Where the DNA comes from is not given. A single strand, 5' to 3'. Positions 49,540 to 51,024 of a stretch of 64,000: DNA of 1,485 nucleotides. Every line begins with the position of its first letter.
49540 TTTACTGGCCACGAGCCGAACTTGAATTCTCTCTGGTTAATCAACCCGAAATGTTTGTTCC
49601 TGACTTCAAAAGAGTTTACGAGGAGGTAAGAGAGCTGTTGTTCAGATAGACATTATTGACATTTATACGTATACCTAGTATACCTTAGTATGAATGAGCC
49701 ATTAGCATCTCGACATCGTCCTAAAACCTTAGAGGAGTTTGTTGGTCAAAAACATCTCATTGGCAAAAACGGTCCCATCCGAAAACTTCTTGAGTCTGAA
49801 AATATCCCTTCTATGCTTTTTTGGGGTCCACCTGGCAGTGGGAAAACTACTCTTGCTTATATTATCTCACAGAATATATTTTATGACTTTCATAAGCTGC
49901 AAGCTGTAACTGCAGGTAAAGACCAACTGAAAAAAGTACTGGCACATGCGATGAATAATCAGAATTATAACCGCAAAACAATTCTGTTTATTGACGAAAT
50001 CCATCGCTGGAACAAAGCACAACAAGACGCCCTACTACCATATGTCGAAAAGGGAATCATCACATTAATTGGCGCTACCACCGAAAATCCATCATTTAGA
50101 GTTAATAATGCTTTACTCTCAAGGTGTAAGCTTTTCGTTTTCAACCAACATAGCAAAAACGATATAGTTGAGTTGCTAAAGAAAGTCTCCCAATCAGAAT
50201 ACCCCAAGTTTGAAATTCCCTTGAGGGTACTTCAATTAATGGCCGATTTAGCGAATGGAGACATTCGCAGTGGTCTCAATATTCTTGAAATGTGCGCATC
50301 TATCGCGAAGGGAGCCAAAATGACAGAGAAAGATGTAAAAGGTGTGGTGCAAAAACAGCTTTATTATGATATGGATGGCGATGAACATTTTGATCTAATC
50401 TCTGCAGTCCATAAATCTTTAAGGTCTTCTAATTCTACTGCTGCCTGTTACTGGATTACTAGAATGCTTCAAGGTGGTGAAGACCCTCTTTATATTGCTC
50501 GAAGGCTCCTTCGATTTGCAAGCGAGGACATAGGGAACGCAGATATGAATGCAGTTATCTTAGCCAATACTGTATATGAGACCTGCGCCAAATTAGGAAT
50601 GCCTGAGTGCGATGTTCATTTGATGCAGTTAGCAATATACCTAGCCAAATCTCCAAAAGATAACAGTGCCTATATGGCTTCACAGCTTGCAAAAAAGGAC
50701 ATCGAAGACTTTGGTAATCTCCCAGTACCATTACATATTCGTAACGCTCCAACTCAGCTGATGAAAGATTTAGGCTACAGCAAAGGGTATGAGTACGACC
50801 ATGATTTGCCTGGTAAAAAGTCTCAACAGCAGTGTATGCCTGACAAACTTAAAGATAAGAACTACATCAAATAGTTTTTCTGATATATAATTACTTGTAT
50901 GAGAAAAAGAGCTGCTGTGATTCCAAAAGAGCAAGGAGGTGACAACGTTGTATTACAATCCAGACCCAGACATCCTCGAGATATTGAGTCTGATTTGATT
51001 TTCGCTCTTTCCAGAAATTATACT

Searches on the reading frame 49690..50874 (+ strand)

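Call 59: search_protein_families(library=ncbifam, proteins=[window:49690-50874:+], max_evalue=1e-10)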
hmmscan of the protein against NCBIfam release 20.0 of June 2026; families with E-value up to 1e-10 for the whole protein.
window:49690-50874:+ (394 aa): 38 families (the best 25 are shown)
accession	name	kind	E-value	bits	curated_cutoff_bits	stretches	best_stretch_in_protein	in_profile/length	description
NF009881.0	PRK13341.1-2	equivalog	2.3e-103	346.5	651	1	2-390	15-413/736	AAA family ATPase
NF009883.0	PRK13341.1-4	equivalog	9.9e-91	304.7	668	1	3-390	19-416/729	AAA family ATPase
NF009880.0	PRK13341.1-1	equivalog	1.3e-88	297.9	891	1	3-390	6-384/599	AAA family ATPase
NF009882.0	PRK13341.1-3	equivalog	1.4e-84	284.6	1197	1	2-389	17-414/734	AAA family ATPase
NF011289.0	PRK14700.1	equivalog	4.1e-49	167.4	570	1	116-392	1-276/300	recombination factor protein RarA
TIGR02397.1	dnaX_nterm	equivalog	1.3e-24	87.1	250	1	74-287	96-297/355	DNA polymerase III subunit gamma/tau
NF001679.0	PRK00440.1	equivalog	1e-21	77.3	303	1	6-219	9-223/322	replication factor C small subunit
NF011512.0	PRK14950.1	equivalog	6.5e-20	71.8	593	1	94-216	119-238/585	DNA polymerase III subunits gamma and tau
NF003230.0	PRK04195.1-6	equivalog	3.1e-19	69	441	1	8-222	7-222/494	replication factor C large subunit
NF004046.1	PRK05563.1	equivalog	7.5e-19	68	400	1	94-277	117-288/567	DNA polymerase III subunit gamma/tau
NF011523.0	PRK14962.1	equivalog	2.1e-18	66.4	576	1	65-217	86-236/474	DNA polymerase III subunits gamma and tau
NF003229.0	PRK04195.1-5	equivalog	4.7e-18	65.1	280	1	4-242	6-245/413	replication factor C large subunit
NF011522.0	PRK14961.1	equivalog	1.6e-17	63.4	562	1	59-217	82-238/363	DNA polymerase III subunits gamma and tau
NF011510.0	PRK14948.1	equivalog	7.6e-17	61.3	593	0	94-276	122-291/640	DNA polymerase III subunit gamma/tau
NF011514.0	PRK14953.1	equivalog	1.4e-16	60.5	536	1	64-218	87-239/488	DNA polymerase III subunits gamma and tau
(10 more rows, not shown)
